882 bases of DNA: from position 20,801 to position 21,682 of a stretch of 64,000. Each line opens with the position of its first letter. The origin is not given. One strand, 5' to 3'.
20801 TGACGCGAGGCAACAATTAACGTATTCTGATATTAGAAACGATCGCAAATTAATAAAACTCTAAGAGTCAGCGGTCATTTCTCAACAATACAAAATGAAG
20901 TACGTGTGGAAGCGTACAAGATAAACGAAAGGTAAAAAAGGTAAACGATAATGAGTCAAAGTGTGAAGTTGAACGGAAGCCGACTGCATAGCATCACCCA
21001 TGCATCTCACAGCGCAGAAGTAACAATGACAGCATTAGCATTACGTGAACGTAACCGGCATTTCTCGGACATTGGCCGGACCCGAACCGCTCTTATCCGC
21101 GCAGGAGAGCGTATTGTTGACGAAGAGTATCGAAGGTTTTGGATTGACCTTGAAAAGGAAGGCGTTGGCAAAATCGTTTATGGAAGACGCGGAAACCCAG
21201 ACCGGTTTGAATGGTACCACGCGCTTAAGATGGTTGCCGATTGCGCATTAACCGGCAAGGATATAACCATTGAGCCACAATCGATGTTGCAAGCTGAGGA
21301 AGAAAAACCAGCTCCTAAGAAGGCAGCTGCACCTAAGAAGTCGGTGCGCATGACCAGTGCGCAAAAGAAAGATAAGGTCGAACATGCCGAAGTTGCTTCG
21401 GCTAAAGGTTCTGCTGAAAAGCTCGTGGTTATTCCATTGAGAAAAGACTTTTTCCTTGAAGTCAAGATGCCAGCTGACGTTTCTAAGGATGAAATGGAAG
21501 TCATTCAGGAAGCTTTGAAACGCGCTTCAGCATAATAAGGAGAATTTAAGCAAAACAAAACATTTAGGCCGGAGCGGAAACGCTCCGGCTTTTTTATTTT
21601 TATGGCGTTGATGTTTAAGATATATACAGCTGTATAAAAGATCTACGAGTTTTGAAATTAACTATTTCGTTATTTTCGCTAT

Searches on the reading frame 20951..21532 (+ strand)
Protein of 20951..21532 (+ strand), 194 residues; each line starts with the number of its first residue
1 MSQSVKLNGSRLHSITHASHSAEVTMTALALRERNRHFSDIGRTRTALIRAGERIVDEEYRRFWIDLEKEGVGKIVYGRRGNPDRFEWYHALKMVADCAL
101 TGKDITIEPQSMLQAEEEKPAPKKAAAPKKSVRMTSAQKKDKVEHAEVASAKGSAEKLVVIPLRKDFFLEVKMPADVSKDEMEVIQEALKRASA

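Call 12: search_protein_families(library=pfam, proteins=[window:20951-21532:+], max_evalue=0.01)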
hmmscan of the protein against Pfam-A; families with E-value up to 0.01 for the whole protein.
window:20951-21532:+ (194 aa): 0 families

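Call 18: find_related_loci(query=window:20951-21532:+, collection=viral_contigs, flank=8000)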
Query window:20951-21532:+ (194 aa) in viral_contigs; peptide patterns used: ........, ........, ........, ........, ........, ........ (x = any residue, [..] = any of these).
5 stretches matched a pattern; 1 encode a relative of the query (tblastn E <= 1e-3); 1 distinct loci.
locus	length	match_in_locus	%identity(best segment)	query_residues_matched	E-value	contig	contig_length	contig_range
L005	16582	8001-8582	99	1-194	2e-131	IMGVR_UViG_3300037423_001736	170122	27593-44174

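Call 67: search_solved_structures(query=A3, max_evalue=10, show_alignments=2)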
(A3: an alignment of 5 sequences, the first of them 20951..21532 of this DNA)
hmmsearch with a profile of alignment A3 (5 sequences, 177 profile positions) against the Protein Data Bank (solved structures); distinct sequences matched with E-value up to 10: 6.
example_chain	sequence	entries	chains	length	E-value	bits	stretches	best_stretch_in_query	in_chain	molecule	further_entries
5of4_A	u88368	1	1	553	0.094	15.9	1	47-115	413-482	TFIIH basal transcription factor complex helicase XPB subunit,XPB,TFIIH basal transcriptio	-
6nmi_A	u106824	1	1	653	0.2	14.8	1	47-115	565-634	General transcription and DNA repair factor IIH helicase subunit XPB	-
8bvw_0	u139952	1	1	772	0.22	14.7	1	47-115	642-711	General transcription and DNA repair factor IIH helicase subunit XPB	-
28jm_A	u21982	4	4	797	0.22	14.7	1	47-115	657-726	General transcription and DNA repair factor IIH helicase subunit XPB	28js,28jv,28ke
29vf_0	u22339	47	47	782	0.22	14.7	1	47-115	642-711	General transcription and DNA repair factor IIH helicase subunit XPB | TFIIH basal transcription factor complex helicase XPB subunit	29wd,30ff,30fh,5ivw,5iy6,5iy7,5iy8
4ern_A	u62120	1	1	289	0.41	13.8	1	47-115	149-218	TFIIH basal transcription factor complex helicase XPB subunit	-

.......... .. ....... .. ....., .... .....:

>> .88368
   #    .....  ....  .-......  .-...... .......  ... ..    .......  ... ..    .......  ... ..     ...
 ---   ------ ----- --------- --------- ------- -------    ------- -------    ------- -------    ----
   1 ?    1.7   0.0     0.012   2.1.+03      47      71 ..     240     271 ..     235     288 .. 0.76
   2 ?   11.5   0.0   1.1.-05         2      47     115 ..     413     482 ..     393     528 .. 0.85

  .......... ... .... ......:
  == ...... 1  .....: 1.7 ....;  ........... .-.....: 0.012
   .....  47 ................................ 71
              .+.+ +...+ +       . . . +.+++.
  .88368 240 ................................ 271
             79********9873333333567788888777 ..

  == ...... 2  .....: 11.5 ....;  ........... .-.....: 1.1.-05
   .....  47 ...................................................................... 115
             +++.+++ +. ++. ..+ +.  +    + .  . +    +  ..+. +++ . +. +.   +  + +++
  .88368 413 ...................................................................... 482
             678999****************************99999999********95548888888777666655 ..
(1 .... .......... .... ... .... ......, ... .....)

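Call 68: search_protein_families(library=phrogs, alignment_id=A3, max_evalue=1)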
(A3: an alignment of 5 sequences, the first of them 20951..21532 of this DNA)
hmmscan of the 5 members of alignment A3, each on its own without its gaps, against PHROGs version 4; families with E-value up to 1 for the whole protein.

A. member 1, window:20951-21532:+ (194 aa): 0 families

B. families by the number of members that match (of 5 scanned): 5 families
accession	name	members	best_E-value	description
phrog_1460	-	1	0.0062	tRNA amidotransferase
phrog_1069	-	1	0.061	-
phrog_25870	-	1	0.092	-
phrog_4033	-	1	0.24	-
phrog_8740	-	1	0.27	-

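Call 70: find_homologous_proteins(query=A3, max_evalue=0.001)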
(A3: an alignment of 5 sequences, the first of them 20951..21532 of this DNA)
Query A3 (5 sequences) (194 aa, profile of the alignment): 74 proteins with E <= 0.001 among 8000 candidates.
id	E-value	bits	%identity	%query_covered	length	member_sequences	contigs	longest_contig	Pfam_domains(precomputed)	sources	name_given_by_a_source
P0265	8.3e-83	295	47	100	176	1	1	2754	-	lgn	-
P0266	1.5e-80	287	44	99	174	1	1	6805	-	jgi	jgi:hypothetical protein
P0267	3.7e-77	276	44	100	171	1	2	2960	-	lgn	-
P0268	1.9e-76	274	43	100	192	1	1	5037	-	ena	-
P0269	2.7e-72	260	49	99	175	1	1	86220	-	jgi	jgi:hypothetical protein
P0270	7.1e-72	259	52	100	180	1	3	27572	-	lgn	-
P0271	1.0e-71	259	47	99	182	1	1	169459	-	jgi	jgi:hypothetical protein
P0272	2.3e-70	254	52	100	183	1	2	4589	-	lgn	-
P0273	2.6e-70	254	46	100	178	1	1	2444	-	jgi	jgi:hypothetical protein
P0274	7.4e-70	252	48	100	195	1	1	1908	-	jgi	jgi:hypothetical protein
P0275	1.1e-69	252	54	99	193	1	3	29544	-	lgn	-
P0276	2.7e-69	251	53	100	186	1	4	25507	-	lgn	-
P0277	2.9e-68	247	44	100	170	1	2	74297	-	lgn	-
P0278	3.7e-68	247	48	100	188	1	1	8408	-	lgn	-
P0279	5.0e-68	247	53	100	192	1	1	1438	-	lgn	-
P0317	8.0e-59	217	44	98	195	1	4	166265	-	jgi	jgi:hypothetical protein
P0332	1.9e-48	183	40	98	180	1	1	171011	-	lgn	-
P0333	1.5e-46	177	39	98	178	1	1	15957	-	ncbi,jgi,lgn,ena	jgi:hypothetical protein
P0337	1.9e-24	105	31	94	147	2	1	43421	-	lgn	-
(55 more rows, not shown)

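Call 72: find_encoding_contigs(protein=P0271, flank=4000, max_places=2)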
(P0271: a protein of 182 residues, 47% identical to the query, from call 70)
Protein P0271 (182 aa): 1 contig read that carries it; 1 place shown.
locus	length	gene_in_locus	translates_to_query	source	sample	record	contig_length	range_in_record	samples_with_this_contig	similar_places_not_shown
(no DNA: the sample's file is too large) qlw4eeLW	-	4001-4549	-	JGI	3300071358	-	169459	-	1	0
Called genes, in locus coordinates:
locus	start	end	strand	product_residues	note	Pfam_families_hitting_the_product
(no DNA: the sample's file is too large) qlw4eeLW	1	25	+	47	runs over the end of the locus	-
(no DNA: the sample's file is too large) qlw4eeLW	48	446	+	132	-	-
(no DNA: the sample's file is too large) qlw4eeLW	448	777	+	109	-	-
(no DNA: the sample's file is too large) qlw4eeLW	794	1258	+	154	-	-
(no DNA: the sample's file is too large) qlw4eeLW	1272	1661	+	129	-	-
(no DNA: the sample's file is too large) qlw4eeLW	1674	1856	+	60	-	-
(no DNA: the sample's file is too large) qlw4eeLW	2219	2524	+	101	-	-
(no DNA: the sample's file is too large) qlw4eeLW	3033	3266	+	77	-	-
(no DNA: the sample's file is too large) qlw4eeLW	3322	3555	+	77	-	-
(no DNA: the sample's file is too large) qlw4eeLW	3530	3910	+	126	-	PF00072:Response_reg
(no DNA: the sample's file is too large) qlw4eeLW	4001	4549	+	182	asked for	-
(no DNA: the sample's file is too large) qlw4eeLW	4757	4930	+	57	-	-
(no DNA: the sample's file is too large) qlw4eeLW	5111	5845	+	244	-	-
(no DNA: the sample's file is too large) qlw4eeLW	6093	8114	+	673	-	-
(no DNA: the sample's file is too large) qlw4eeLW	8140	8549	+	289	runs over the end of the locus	PF26926:Phage_T4_rIIB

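Call 73: find_encoding_contigs(protein=P0332, flank=4000, max_places=2)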
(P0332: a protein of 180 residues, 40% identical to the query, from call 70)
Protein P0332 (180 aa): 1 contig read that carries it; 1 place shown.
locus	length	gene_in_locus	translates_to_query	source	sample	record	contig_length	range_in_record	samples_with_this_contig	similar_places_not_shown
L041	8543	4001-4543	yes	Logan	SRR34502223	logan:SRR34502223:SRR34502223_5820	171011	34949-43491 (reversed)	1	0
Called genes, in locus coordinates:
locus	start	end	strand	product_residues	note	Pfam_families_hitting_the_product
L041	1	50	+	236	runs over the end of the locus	-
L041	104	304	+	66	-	-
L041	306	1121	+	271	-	PF17338:GP88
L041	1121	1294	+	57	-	-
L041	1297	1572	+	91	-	PF10902:WYL_2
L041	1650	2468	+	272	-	-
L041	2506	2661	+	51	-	-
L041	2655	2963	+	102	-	-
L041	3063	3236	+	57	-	-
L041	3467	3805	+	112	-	PF00072:Response_reg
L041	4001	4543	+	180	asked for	-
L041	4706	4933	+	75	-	-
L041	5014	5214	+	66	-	-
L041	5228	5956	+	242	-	-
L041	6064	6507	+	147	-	-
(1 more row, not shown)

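Call 74: find_encoding_contigs(protein=P0317, flank=4000, max_places=2)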
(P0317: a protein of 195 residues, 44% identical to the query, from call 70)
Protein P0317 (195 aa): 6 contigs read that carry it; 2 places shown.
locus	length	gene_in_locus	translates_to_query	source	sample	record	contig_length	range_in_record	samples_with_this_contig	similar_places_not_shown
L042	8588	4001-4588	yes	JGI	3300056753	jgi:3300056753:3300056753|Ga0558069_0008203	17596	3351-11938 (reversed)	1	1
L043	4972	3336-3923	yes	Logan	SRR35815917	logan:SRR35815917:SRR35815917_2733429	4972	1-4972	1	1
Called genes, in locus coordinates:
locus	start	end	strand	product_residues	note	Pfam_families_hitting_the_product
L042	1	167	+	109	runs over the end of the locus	PF00072:Response_reg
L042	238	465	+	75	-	-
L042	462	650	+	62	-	-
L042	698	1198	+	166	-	-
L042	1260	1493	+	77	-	-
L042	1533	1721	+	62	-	-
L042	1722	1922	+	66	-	-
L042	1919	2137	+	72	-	-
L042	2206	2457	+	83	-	-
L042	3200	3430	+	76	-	-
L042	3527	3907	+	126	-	PF00072:Response_reg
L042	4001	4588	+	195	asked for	-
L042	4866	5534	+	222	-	-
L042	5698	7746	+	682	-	PF02518:HATPase_c (weak), PF13589:HATPase_c_3 (weak)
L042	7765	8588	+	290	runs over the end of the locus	PF26926:Phage_T4_rIIB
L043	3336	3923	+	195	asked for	-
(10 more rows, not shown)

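Call 77: search_solved_structures(query=A4, max_evalue=10, show_alignments=0)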
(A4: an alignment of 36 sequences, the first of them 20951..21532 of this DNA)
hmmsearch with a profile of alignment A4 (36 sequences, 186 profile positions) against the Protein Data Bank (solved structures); distinct sequences matched with E-value up to 10: 8.
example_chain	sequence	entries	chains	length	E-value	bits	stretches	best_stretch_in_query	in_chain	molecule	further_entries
2vtu_J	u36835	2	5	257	0.18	15.1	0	127-183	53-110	MS2 COAT PROTEIN | COAT PROTEIN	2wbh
5of4_A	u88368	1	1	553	0.57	13.5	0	48-117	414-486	TFIIH basal transcription factor complex helicase XPB subunit,XPB,TFIIH basal transcriptio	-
29vf_0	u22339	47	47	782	1.1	12.5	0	48-117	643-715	General transcription and DNA repair factor IIH helicase subunit XPB | TFIIH basal transcription factor complex helicase XPB subunit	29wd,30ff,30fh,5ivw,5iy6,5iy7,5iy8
28jm_A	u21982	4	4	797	1.1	12.5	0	48-117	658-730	General transcription and DNA repair factor IIH helicase subunit XPB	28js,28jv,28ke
8bvw_0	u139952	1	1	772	1.2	12.5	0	48-117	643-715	General transcription and DNA repair factor IIH helicase subunit XPB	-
6nmi_A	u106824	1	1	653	1.5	12.2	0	48-115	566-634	General transcription and DNA repair factor IIH helicase subunit XPB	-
7v4t_C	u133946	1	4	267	3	11.1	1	106-170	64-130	Capsid protein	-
7fd2_C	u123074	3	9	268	3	11.1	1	106-170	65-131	capsid protein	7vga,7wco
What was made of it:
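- On Winged-helix DNA-binding protein (the 194-aa partner): There is no sequence-level match (calls 12, 67, 68, 77).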

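Call 80: predict_structure(alignment_id=A4)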
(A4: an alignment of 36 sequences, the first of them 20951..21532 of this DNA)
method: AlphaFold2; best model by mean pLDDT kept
length: 194 residues; sequences in the alignment: 36
mean_pLDDT: 84.4   pTM: 0.57
mean pLDDT of the five models: 84.4, 83.8, 83.8, 83.7, 83.5
residues with pLDDT >= 90: 127; 70-90: 23; 50-70: 29; < 50: 15
segments of 3 or more residues with pLDDT < 50: 134-142, 144-147
pLDDT, mean of each block of 10 residues (from residue 1): 86 98 97 90 97 98 97 95 95 94 90 57 57 48 50 80 91 93 92 87
secondary structure, 60 per line:
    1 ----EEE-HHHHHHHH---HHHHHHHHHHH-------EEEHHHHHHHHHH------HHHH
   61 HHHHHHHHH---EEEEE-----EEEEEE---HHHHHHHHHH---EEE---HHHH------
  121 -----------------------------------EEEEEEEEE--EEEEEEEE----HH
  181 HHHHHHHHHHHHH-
elements in order: E5-7 H9-16 H20-30 E38-40 H41-50 H57-69 E73-77 E83-88 H92-101 E105-107 H111-114 E156-164 E167-174 H179-193
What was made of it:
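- On Winged-helix DNA-binding protein (the 194-aa partner): The predicted structure has pLDDT above 90 over residues 10-110 (call 80).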

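Call 86: find_encoding_contigs(protein=P0337, flank=5000, max_places=2)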
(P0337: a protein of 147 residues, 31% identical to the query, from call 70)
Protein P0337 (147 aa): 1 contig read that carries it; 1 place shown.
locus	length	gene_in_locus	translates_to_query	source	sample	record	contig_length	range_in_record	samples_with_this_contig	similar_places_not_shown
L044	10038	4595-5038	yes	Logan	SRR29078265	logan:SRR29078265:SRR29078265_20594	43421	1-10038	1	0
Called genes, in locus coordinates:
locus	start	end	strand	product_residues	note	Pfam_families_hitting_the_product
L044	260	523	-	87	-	-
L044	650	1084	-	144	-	-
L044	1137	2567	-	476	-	PF03237:Terminase_6N, PF04466:Terminase_3, PF17289:Terminase_6C (weak)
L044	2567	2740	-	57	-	-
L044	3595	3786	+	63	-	-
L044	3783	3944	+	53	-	-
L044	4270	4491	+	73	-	-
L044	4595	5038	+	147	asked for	-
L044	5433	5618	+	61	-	-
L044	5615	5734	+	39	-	-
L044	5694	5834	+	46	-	-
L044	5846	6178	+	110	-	-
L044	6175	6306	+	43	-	-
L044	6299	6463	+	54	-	-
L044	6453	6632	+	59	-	-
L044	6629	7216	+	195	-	PF12804:NTP_transf_3 (weak)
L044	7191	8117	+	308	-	PF00288:GHMP_kinases_N, PF08544:GHMP_kinases_C (weak)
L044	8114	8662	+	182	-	PF13580:SIS_2, PF01380:SIS (weak)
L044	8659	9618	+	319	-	PF13692:Glyco_trans_1_4 (faint), PF00534:Glycos_transf_1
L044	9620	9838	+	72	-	-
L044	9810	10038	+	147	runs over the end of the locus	PF18909:dGTP_diPhyd_N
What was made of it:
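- A divergent winged-helix homologue has no REC beside it (L044, call 86).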

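Call 87: find_encoding_contigs(protein=P0333, flank=5000, max_places=2)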
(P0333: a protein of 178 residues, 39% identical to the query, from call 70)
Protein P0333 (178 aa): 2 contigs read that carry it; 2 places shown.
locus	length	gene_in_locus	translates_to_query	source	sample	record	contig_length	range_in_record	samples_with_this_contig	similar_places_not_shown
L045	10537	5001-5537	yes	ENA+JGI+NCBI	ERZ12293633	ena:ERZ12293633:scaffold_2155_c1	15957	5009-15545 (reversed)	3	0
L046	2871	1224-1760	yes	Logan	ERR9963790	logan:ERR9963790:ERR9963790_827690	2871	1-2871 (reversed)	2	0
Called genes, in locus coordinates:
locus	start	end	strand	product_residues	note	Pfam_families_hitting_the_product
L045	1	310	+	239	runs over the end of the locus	?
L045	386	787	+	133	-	-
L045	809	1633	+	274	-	PF17338:GP88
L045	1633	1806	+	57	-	-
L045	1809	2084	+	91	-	PF10902:WYL_2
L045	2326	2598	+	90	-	-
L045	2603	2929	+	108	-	-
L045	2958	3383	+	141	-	-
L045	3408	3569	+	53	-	-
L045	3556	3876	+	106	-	-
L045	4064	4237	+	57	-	-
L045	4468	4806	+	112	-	PF00072:Response_reg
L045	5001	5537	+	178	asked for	-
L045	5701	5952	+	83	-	-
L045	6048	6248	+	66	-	-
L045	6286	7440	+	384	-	-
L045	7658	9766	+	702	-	PF13589:HATPase_c_3 (weak)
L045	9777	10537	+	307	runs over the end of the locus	PF26926:Phage_T4_rIIB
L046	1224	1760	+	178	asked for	-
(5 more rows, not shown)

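Call 88: list_cluster_members(proteins=[P0333, L045:4468-4803:+, P0001, P0152])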
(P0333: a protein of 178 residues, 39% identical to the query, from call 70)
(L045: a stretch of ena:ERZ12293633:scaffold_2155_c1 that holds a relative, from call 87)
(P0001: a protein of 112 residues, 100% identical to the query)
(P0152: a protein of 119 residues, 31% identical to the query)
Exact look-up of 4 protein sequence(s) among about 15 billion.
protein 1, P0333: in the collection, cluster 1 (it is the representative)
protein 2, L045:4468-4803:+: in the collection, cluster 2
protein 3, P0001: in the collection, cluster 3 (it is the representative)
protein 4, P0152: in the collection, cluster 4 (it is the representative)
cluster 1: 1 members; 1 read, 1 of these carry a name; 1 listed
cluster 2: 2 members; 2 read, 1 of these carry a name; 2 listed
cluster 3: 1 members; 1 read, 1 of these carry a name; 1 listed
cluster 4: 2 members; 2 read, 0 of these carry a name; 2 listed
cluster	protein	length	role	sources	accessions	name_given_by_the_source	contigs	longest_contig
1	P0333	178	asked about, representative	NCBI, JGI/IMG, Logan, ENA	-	hypothetical protein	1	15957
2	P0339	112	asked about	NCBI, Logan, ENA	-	-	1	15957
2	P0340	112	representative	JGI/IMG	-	CheY-like chemotaxis protein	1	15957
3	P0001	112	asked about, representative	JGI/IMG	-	DNA-binding response OmpR family regulator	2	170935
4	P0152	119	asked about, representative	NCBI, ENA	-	-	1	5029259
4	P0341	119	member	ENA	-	-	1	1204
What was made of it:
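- Tried and rejected: It gave none (call 88).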

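Call 94: search_protein_families(library=ncbifam, proteins=[window:20951-21532:+], max_evalue=0.01)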
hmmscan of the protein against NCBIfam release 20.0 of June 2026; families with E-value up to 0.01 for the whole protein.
window:20951-21532:+ (194 aa): 0 families

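Call 95: search_protein_families(library=padloc, proteins=[window:20951-21532:+], max_evalue=0.01)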
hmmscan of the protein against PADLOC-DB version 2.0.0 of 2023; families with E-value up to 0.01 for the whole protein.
window:20951-21532:+ (194 aa): 0 families
